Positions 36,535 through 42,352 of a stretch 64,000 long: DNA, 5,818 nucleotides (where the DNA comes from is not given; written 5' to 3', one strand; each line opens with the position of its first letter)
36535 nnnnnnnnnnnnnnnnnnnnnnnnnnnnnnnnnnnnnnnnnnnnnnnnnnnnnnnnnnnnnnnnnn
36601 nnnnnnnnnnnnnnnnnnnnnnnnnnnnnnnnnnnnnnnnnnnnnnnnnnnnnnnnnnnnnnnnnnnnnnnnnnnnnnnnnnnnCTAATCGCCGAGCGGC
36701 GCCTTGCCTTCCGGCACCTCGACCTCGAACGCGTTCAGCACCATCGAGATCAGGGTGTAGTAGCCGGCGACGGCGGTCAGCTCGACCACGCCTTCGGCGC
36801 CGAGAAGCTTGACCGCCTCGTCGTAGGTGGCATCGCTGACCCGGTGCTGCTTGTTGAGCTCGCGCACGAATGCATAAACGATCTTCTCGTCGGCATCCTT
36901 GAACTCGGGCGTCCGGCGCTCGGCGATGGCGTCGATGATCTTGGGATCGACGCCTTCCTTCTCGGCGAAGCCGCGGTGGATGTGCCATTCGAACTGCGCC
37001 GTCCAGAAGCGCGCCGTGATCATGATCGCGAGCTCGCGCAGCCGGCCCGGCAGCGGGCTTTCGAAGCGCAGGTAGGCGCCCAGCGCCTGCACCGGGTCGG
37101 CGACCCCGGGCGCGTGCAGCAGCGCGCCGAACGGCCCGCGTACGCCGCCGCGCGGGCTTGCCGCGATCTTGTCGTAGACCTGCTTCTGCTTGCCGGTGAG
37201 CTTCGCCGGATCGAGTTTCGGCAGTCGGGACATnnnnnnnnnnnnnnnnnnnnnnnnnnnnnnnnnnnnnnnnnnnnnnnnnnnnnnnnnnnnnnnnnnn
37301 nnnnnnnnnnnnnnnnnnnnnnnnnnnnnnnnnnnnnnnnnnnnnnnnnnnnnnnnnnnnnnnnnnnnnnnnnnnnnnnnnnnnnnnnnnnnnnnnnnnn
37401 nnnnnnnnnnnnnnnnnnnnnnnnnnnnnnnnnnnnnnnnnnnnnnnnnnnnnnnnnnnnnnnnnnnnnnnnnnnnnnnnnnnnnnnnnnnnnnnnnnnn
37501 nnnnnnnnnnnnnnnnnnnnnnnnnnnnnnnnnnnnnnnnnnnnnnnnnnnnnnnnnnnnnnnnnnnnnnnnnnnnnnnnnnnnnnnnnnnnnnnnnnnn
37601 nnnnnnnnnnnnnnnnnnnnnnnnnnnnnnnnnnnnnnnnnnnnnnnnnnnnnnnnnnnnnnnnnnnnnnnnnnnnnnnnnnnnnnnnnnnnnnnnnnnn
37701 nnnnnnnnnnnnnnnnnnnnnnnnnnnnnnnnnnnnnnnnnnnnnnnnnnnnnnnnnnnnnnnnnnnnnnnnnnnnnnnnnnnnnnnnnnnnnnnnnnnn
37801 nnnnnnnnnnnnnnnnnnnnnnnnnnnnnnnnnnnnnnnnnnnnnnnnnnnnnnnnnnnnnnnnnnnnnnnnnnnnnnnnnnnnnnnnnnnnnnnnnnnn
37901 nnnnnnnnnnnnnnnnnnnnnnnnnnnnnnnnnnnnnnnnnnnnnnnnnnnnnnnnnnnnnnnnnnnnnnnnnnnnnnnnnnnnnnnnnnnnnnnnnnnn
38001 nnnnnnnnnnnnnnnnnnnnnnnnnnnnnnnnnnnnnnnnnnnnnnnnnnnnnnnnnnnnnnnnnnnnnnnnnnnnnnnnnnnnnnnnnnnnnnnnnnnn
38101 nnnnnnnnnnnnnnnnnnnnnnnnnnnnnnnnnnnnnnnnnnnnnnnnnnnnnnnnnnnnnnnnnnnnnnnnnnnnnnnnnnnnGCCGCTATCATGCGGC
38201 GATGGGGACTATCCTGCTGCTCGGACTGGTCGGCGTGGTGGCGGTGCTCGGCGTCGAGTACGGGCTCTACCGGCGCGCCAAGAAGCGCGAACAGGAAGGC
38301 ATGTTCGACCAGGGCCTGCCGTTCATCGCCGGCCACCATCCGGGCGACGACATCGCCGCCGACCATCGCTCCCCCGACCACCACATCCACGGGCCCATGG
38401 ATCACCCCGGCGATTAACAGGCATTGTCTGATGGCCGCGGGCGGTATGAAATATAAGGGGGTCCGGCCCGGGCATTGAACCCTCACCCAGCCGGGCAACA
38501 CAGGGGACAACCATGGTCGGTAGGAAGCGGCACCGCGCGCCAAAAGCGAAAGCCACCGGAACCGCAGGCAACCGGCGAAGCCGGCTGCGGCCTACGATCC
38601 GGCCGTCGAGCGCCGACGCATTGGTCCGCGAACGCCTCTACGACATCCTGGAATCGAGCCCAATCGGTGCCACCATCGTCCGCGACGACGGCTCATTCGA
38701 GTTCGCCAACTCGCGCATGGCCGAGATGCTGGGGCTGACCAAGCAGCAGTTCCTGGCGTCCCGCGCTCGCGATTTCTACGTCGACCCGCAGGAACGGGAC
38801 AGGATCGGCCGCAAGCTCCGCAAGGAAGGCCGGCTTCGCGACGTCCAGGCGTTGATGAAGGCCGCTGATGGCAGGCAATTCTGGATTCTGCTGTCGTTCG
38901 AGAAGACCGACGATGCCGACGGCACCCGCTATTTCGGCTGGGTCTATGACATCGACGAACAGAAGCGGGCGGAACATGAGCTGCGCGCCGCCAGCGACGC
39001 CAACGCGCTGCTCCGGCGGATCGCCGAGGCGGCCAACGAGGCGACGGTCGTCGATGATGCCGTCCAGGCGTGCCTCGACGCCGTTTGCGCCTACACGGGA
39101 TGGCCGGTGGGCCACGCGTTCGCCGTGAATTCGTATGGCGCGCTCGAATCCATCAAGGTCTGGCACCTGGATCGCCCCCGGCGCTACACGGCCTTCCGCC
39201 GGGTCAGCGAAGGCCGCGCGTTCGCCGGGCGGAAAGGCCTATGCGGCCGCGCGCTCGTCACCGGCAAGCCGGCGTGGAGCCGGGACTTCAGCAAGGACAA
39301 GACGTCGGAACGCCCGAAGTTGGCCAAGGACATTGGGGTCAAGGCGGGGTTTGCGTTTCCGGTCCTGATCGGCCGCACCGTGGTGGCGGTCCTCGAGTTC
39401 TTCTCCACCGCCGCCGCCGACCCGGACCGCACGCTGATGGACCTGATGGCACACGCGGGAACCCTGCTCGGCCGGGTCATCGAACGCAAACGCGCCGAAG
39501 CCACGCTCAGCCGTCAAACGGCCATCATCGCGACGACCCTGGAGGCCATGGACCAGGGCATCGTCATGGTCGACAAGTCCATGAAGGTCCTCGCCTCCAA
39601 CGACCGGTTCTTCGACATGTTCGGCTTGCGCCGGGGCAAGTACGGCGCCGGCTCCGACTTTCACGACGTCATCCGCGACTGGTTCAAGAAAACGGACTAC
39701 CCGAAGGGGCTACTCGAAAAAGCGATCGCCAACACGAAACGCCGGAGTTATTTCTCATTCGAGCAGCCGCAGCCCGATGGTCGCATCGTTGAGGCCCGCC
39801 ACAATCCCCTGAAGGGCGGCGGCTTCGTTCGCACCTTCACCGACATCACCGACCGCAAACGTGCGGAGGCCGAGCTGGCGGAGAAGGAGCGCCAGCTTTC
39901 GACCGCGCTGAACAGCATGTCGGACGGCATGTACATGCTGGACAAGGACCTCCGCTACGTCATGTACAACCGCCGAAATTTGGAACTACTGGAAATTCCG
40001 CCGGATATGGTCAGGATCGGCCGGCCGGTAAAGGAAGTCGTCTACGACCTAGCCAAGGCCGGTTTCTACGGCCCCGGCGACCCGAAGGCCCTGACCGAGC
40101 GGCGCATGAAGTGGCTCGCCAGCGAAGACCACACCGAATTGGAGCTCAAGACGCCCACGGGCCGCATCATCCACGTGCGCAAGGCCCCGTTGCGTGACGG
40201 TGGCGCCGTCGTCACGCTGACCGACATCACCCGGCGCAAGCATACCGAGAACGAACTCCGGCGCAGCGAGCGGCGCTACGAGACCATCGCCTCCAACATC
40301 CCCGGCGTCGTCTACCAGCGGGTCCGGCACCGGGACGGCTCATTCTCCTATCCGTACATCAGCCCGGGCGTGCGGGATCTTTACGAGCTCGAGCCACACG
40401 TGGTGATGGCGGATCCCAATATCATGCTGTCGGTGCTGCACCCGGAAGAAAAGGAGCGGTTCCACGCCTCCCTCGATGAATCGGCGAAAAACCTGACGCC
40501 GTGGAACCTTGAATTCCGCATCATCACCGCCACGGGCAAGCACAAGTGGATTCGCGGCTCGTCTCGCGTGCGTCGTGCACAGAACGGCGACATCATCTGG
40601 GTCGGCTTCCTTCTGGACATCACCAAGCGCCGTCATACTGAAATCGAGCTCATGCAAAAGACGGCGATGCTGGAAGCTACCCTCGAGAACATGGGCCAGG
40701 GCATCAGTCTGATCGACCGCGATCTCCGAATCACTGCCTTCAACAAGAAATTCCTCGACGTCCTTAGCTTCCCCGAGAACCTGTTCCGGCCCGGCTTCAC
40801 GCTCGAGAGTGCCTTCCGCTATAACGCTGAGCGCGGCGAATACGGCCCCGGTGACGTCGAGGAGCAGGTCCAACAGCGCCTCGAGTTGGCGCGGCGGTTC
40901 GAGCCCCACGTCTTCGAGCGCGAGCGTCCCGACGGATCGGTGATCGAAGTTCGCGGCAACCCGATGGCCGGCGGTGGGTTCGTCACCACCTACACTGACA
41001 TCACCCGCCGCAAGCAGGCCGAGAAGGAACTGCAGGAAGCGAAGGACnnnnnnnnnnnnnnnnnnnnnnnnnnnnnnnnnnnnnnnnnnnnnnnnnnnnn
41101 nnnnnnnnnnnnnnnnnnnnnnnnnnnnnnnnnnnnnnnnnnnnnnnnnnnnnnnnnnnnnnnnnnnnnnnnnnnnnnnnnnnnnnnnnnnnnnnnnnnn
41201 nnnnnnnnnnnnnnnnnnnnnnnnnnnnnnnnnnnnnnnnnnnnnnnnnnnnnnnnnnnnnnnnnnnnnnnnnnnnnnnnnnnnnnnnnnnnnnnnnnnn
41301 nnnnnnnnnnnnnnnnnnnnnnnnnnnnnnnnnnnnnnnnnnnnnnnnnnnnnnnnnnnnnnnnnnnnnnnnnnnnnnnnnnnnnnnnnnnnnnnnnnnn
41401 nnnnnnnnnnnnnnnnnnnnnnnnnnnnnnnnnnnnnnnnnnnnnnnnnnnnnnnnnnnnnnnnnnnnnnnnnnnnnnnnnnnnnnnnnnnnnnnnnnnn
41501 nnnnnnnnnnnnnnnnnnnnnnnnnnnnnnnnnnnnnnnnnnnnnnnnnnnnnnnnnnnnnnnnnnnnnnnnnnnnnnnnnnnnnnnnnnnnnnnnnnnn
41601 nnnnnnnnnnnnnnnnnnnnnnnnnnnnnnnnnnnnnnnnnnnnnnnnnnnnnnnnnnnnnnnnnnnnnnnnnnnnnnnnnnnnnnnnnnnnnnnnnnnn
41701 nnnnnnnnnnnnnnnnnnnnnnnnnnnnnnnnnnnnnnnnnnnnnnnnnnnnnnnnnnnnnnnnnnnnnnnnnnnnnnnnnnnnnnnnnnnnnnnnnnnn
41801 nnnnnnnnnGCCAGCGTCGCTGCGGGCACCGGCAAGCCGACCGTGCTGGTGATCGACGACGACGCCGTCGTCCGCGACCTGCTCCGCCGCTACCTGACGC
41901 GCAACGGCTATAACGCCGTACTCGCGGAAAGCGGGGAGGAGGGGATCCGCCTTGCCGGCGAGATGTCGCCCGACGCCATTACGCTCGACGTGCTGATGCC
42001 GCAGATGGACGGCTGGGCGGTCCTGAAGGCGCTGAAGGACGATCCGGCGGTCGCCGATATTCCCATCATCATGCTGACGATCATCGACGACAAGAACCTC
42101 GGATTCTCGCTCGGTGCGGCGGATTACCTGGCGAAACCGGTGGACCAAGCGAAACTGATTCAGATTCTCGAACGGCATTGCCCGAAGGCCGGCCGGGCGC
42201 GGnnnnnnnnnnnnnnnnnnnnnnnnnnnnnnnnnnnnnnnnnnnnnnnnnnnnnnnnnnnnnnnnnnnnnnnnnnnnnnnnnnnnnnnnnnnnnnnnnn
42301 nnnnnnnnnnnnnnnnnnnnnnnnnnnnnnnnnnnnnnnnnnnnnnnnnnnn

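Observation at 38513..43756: Single 1747-aa polypeptide joining PAS-GAF-PAS sensing, a histidine kinase, three receiver domains and a class III adenylate cyclase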

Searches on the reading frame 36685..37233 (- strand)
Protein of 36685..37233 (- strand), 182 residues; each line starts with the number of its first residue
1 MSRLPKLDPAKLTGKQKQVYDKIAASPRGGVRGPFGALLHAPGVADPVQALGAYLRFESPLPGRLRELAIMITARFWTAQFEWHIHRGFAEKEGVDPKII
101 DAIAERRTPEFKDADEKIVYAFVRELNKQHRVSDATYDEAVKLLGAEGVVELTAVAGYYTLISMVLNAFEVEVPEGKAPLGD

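Call 32: search_protein_families(library=pfam, proteins=[window:36685-37233:-], max_evalue=0.01)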
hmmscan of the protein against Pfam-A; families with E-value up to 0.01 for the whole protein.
window:36685-37233:- (182 aa): 1 family
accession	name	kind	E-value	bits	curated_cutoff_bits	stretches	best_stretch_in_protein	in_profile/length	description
PF02627.25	CMD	-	0.00068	20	23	1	43-105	2-64/84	Carboxymuconolactone decarboxylase family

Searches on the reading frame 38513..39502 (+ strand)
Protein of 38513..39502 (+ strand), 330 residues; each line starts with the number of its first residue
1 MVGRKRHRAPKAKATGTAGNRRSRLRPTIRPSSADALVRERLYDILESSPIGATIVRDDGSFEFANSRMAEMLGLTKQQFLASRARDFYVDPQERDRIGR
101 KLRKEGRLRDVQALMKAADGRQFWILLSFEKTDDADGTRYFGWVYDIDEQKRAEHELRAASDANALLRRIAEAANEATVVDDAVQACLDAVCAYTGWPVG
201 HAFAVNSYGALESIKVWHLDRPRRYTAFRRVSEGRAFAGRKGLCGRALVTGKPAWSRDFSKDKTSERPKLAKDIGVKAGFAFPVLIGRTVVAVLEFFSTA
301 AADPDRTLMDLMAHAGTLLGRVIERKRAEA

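Call 7: search_protein_families(library=pfam, proteins=[window:38513-39502:+], max_evalue=0.01)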
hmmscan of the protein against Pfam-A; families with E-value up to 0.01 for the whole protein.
window:38513-39502:+ (330 aa): 8 families
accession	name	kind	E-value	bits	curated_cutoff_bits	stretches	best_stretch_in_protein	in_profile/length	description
PF13185.12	GAF_2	-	1.5e-11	45.1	28.6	1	180-324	4-136/136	GAF domain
PF13426.13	PAS_9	-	7.8e-10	39.4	27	1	52-147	3-101/103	PAS domain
PF13188.13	PAS_8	-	2.4e-08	34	21.8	1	40-89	1-51/65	PAS domain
PF08448.16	PAS_4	-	4.9e-07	30.4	23.1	1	46-152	1-110/110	PAS fold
PF00989.32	PAS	-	9.6e-07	29.2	22.6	1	41-143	2-108/113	PAS fold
PF14215.12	bHLH-MYC_N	-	0.00043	21.1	30.2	1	227-309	95-174/181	bHLH-MYC and R2R3-MYB transcription factors N-terminal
PF08447.18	PAS_3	-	0.0017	19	25.6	1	64-139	3-82/89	PAS fold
PF01590.32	GAF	-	0.0023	18.9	22.4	1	168-313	7-123/133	GAF domain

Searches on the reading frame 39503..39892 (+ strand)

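Call 7: search_protein_families(library=pfam, proteins=[window:39503-39892:+], max_evalue=0.01)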
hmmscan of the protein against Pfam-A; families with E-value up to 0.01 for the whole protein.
window:39503-39892:+ (130 aa): 4 families
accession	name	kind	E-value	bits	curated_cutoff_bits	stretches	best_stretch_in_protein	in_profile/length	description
PF12860.13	PAS_7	-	5.3e-27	94.7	27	1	13-122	1-114/115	PAS fold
PF13188.13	PAS_8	-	0.00018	21.7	21.8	1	9-56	3-46/65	PAS domain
PF08448.16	PAS_4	-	0.00025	21.7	23.1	1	13-120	1-110/110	PAS fold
PF00989.32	PAS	-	0.00052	20.4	22.6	1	11-98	5-89/113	PAS fold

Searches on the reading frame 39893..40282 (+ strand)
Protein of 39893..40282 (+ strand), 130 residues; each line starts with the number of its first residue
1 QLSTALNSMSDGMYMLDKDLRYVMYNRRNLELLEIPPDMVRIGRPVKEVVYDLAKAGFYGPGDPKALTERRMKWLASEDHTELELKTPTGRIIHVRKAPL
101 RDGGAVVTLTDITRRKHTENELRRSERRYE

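Call 7: search_protein_families(library=pfam, proteins=[window:39893-40282:+], max_evalue=0.01)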
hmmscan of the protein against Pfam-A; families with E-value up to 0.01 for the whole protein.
window:39893-40282:+ (130 aa): 6 families
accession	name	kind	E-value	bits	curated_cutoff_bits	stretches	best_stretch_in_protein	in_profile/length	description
PF12860.13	PAS_7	-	4e-31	108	27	1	6-119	1-114/115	PAS fold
PF08448.16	PAS_4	-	5.3e-09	36.7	23.1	1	6-116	1-109/110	PAS fold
PF13596.12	PAS_10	-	3.1e-05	25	22.1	1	6-113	5-106/106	PAS domain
PF00989.32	PAS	-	0.00094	19.6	22.6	1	2-112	3-113/113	PAS fold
PF13188.13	PAS_8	-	0.0043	17.4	21.8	1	2-43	3-40/65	PAS domain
PF13426.13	PAS_9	-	0.0099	16.6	27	0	11-113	2-102/103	PAS domain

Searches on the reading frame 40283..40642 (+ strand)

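Call 7: search_protein_families(library=pfam, proteins=[window:40283-40642:+], max_evalue=0.01)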
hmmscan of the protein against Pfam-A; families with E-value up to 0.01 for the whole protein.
window:40283-40642:+ (120 aa): 2 families
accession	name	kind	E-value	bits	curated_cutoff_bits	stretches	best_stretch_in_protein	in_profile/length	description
PF08447.18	PAS_3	-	2.1e-15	57.2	25.6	1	25-109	3-88/89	PAS fold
PF13426.13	PAS_9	-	0.0014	19.3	27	1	25-115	15-103/103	PAS domain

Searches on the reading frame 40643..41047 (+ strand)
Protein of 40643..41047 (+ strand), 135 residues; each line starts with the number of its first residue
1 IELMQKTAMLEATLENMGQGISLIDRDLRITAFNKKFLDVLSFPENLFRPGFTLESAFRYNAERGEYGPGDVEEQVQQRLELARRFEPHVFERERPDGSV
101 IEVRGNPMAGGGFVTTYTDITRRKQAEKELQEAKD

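Call 7: search_protein_families(library=pfam, proteins=[window:40643-41047:+], max_evalue=0.01)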
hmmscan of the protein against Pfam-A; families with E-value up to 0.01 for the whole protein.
window:40643-41047:+ (135 aa): 4 families
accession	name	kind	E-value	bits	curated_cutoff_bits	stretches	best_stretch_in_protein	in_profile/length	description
PF12860.13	PAS_7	-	6.2e-44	149.3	27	1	14-127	1-114/115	PAS fold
PF13188.13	PAS_8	-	5.5e-05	23.3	21.8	1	9-54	2-49/65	PAS domain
PF08448.16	PAS_4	-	8.1e-05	23.3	23.1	1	14-125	1-110/110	PAS fold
PF00989.32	PAS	-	0.00023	21.6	22.6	1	9-103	2-89/113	PAS fold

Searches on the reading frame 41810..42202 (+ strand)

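Call 7: search_protein_families(library=pfam, proteins=[window:41810-42202:+], max_evalue=0.01)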
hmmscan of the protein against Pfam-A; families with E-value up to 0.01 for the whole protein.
window:41810-42202:+ (131 aa): 1 family
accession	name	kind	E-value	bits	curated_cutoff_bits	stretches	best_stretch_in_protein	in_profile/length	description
PF00072.30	Response_reg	-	2.4e-25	89.3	30.2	1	12-120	1-110/111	Response regulator receiver domain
